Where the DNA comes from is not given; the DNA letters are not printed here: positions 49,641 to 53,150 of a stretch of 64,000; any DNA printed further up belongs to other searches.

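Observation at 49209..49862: Giant protein starts with a cytoplasmic double zinc ribbon (YCSxxC ×2) and one TM helix; the start codon is ambiguous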

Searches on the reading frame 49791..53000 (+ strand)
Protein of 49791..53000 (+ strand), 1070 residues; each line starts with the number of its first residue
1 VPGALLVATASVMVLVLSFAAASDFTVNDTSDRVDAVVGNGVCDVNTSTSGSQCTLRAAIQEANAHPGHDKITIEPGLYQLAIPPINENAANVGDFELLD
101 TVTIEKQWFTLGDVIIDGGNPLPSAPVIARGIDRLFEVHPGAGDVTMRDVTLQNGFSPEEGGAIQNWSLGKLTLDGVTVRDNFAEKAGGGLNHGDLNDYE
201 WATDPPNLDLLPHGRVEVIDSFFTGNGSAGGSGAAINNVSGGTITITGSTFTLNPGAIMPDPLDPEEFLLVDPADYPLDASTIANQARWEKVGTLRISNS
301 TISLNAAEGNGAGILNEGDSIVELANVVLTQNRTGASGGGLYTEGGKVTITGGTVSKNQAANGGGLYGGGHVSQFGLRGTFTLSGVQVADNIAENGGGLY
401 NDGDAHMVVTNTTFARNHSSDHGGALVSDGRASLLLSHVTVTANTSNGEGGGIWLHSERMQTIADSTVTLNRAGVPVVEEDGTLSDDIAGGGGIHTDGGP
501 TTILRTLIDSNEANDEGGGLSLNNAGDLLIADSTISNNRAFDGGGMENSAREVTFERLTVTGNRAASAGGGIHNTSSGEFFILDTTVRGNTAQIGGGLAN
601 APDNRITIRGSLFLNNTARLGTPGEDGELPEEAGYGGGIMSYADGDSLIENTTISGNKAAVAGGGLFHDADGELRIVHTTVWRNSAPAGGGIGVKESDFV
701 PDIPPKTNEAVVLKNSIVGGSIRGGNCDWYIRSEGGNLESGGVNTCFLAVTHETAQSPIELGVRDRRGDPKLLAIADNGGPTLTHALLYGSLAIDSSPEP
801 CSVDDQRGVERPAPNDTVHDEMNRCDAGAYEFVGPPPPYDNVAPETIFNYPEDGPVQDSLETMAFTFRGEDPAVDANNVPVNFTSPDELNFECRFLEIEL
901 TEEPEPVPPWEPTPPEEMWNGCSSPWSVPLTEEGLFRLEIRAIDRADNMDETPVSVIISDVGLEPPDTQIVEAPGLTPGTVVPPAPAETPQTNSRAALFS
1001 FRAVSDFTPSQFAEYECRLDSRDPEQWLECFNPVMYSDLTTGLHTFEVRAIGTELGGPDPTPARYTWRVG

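Call 6: search_protein_families(library=pfam, proteins=[window:49791-53000:+], max_evalue=1)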
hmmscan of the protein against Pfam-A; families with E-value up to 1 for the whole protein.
window:49791-53000:+ (1070 aa): 2 families
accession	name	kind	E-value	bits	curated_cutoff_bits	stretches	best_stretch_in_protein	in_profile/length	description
PF02415.23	Chlam_PMP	-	3e-07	30.4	20.6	1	558-575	2-19/19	Chlamydia polymorphic membrane protein (Chlamydia_PMP) repeat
PF05048.19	NosD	-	3.8e-07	30.2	23.6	3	432-542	42-150/212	Periplasmic copper-binding protein (NosD)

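Call 7: search_protein_families(library=ncbifam, proteins=[window:49791-53000:+], max_evalue=1)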
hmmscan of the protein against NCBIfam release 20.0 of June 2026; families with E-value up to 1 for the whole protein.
window:49791-53000:+ (1070 aa): 4 families
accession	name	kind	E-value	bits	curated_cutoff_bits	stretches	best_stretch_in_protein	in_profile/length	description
NF041518.1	choice_anch_Q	domain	4.7e-17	62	25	1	769-832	1-57/58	choice-of-anchor Q domain-containing protein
TIGR04214.1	CSLREA_Nterm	domain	0.00021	21.1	25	1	25-64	1-27/27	CSLREA domain-containing protein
TIGR04212.1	GlyGly_RbtA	equivalog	0.001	17.5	295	1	322-427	136-243/605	rhombotarget A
NF047446.1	barrel_OmpL47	domain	0.019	15.4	40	1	924-952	35-61/68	OmpL47-type beta-barrel domain-containing protein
